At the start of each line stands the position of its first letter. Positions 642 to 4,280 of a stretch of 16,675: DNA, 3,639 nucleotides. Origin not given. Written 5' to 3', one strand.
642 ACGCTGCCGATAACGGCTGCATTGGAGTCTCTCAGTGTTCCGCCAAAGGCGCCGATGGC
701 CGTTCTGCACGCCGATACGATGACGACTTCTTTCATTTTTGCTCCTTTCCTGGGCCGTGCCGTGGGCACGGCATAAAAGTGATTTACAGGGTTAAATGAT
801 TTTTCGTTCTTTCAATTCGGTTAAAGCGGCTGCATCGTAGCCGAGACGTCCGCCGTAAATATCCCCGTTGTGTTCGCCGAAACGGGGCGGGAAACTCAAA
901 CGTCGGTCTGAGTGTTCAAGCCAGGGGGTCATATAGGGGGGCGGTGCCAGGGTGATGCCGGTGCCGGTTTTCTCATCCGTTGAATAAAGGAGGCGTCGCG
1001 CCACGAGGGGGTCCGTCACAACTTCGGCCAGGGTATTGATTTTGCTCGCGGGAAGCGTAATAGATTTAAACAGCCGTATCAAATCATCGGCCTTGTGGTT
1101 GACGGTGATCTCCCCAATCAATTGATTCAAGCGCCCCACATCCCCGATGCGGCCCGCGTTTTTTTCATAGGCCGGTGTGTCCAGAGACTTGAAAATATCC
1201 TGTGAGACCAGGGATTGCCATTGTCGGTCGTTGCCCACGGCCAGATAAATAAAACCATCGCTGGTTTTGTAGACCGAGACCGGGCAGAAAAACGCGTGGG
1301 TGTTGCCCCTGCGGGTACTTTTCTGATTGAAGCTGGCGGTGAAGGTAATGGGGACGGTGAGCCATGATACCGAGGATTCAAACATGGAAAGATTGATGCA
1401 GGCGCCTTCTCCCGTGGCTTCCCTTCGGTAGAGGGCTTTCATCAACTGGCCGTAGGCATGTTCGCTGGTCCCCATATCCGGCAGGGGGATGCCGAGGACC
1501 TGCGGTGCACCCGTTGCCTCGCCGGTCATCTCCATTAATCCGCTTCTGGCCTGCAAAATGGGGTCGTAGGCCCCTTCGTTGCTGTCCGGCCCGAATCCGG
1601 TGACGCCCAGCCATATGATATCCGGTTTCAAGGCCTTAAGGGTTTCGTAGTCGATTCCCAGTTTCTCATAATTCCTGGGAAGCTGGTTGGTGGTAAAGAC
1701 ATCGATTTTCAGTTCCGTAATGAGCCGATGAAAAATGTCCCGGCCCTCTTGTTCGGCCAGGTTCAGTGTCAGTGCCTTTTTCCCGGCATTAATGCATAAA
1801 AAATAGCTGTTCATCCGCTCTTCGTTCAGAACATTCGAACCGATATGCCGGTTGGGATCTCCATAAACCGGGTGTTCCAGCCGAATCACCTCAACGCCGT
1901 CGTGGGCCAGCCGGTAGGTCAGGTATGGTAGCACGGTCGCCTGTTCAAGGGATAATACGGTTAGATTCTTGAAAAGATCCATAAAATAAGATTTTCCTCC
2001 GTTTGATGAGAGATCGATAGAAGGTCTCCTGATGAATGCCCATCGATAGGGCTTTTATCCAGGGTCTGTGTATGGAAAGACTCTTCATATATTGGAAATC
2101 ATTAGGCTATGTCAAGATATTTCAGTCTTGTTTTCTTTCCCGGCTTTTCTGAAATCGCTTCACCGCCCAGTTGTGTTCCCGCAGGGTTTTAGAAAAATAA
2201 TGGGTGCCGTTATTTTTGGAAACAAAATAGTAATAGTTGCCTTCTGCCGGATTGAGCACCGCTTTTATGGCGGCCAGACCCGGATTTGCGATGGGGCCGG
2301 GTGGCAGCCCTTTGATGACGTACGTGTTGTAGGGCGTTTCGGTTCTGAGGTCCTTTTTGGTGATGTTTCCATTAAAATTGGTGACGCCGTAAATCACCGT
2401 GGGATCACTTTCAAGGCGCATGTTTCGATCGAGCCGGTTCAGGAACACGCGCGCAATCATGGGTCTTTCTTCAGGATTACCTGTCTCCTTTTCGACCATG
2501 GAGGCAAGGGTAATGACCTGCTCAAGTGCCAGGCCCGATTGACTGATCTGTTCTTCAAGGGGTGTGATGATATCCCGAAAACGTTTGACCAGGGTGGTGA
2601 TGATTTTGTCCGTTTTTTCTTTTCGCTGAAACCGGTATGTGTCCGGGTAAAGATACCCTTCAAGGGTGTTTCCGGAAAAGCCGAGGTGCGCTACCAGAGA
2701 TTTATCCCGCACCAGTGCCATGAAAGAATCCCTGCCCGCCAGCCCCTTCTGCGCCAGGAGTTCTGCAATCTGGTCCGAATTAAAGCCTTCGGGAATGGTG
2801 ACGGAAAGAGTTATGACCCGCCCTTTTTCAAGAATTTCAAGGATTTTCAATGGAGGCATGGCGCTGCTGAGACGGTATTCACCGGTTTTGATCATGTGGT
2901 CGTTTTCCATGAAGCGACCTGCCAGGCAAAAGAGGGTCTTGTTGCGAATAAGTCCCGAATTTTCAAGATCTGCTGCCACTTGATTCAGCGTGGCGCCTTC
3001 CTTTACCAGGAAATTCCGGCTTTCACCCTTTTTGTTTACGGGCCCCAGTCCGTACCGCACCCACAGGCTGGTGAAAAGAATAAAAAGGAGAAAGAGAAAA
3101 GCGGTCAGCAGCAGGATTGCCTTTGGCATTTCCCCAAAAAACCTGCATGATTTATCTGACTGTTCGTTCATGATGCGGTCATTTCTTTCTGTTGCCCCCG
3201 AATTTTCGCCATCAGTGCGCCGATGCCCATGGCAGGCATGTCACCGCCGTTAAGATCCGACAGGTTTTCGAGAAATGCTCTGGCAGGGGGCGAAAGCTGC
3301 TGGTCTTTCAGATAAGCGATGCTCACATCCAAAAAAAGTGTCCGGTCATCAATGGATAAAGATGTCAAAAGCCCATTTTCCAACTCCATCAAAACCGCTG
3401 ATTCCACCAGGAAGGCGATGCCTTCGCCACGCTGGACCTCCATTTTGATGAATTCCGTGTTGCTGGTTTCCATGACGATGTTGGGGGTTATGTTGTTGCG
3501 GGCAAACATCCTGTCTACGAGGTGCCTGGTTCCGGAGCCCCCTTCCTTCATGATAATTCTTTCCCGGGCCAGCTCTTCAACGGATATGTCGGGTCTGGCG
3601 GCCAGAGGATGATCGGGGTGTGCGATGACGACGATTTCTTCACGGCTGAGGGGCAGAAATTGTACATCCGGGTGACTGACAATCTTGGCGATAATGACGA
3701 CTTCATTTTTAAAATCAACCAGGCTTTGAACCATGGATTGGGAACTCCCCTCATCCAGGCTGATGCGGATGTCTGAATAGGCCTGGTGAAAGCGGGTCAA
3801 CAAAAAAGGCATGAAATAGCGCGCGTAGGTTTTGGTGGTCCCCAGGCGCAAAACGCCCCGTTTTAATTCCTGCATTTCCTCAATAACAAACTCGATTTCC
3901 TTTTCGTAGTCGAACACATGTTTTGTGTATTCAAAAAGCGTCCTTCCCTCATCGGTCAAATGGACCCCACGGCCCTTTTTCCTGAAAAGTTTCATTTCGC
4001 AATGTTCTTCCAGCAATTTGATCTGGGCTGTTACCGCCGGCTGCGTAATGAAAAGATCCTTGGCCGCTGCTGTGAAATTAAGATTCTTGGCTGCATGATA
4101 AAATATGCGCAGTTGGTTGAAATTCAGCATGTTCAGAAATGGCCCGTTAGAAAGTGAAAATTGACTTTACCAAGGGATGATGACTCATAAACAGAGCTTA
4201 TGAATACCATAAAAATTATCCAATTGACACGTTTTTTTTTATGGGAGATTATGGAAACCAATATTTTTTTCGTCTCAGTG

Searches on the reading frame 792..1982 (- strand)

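Call 3: search_protein_families(library=pfam, proteins=[window:792-1982:-])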
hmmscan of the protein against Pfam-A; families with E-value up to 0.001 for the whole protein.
window:792-1982:- (396 aa): 1 family
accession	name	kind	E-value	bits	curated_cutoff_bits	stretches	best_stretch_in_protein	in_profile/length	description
PF02515.22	CoA_transf_3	-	9.4e-77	259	23.3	1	6-372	3-366/366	CoA-transferase family III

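Call 5: search_protein_families(library=ncbifam, proteins=[window:792-1982:-], max_evalue=0.00001)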
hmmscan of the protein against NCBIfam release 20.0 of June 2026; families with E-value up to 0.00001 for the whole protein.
window:792-1982:- (396 aa): 7 families
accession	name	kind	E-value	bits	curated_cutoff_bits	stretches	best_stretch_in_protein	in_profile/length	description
NF052585.1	SucGlutTfsCaiB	equivalog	6.3e-50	169.9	750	1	9-375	13-384/394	succinate--glutarate CoA-transferase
NF041294.1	Scnl_mescCoAtase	equivalog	4.8e-45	154.3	700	1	1-341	1-345/381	succinyl-CoA:mesaconate CoA-transferase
NF008511.0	PRK11430.1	equivalog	1.7e-42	145.9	522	1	4-330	10-336/381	CoA:oxalate CoA-transferase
NF003809.0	PRK05398.1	subfamily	2.1e-38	132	442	1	9-205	10-205/416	formyl-CoA transferase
TIGR03253.1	oxalate_frc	equivalog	6.3e-37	127.3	504.2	2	7-204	7-203/416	formyl-CoA transferase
NF002914.1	PRK03525.1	equivalog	9.2e-21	74.2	413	1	21-392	27-393/400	L-carnitine CoA-transferase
TIGR04253.1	mesacon_CoA_iso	equivalog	3.5e-09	36.1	725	1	18-261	17-257/403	2-methylfumaryl-CoA isomerase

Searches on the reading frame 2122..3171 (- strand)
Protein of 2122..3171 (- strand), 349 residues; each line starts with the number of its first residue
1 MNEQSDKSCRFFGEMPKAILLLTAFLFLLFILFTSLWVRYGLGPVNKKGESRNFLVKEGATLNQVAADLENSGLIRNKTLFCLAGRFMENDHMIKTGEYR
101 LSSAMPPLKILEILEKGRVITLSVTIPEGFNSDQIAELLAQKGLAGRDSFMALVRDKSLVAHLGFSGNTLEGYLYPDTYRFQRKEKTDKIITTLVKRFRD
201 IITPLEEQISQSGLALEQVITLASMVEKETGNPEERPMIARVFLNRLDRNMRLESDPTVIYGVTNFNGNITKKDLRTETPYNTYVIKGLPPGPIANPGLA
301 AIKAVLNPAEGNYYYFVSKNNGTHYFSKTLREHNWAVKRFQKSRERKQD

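Call 3: search_protein_families(library=pfam, proteins=[window:2122-3171:-])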
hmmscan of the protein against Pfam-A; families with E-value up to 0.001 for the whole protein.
window:2122-3171:- (349 aa): 1 family
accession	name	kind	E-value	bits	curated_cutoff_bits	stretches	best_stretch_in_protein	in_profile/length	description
PF02618.21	YceG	-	2.4e-95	319.6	32.4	1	55-338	2-274/275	YceG-like family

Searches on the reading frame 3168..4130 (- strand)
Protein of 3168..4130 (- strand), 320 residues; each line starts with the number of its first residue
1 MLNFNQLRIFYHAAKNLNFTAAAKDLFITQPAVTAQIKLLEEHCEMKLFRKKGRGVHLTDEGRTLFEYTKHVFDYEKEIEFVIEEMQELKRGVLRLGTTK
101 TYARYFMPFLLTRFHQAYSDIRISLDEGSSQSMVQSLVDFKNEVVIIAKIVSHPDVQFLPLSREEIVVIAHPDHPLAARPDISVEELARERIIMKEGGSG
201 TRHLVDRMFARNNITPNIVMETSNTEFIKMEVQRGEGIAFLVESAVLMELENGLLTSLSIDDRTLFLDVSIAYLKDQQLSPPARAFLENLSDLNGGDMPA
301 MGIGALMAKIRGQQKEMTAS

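Call 3: search_protein_families(library=pfam, proteins=[window:3168-4130:-])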
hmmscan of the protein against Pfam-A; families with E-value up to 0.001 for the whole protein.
window:3168-4130:- (320 aa): 3 families
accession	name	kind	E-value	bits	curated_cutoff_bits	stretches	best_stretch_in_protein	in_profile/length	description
PF03466.25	LysR_substrate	-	3.2e-51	174.1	28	1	88-291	2-205/209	LysR substrate binding domain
PF00126.33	HTH_1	-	4.1e-20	71.9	26.6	1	4-63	1-60/60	Bacterial regulatory helix-turn-helix protein, lysR family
PF12727.12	PBP_like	-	6.2e-05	22.7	27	1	163-233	68-137/193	PBP superfamily domain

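Call 5: search_protein_families(library=ncbifam, proteins=[window:3168-4130:-], max_evalue=0.00001)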
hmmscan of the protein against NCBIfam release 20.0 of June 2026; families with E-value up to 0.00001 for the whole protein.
window:3168-4130:- (320 aa): 54 families (the best 25 are shown)
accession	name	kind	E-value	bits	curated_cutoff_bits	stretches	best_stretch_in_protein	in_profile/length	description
TIGR03339.1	phn_lysR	subfamily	6.2e-61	206.1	341.1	1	6-288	1-277/279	aminoethylphosphonate catabolism associated LysR family transcriptional regulator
NF040786.1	LysR_Sec_metab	equivalog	2e-59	201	250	1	2-291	1-295/298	selenium metabolism-associated LysR family transcriptional regulator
NF045990.1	TransRegCbbRRhodb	equivalog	2.3e-47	161.5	450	1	2-295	6-301/304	LysR family regulator CbbR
NF040889.1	trans_reg_YeiE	equivalog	5.7e-45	153.8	480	1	3-288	4-284/288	DNA-binding transcriptional regulator YeiE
NF047520.1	trans_act_CidR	equivalog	1.3e-44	152.5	415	1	3-290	2-288/292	cidABC operon transcriptional activator CidR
NF008416.0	PRK11242.1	equivalog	4.2e-43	147.8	277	1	6-291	5-288/300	transcriptional regulator CynR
NF008095.0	PRK10837.1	subfamily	1.1e-41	142.9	281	1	4-290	5-286/290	LysR family transcriptional regulator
NF009327.0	PRK12684.1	subfamily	1e-40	139.9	402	1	3-250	2-252/313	CysB family HTH-type transcriptional regulator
NF009326.0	PRK12681.1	equivalog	4.7e-40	138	436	1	4-267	3-266/324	HTH-type transcriptional regulator CysB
NF053705.1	TransRegGltCGpos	equivalog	1.2e-38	133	350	1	4-291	3-290/300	glutamate biosynthesis transcriptional regulator GltC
TIGR02424.1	TF_pcaQ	equivalog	1.3e-38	132.6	303.8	1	3-292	4-296/300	pca operon transcription factor PcaQ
NF009324.0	PRK12679.1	equivalog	1.9e-33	116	491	1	2-266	1-265/316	HTH-type transcriptional regulator Cbl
NF045775.1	acetoin_reg_AlsR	exception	4.1e-33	115.1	430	1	5-288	4-286/290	acetoin biosynthesis transcriptional regulator AlsR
NF008722.0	PRK11716.1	equivalog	2.2e-31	109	246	1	2-288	1-288/293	HTH-type transcriptional activator IlvY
NF008352.0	PRK11139.1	subfamily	1.5e-29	103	288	1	4-257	8-255/305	transcriptional regulator GcvA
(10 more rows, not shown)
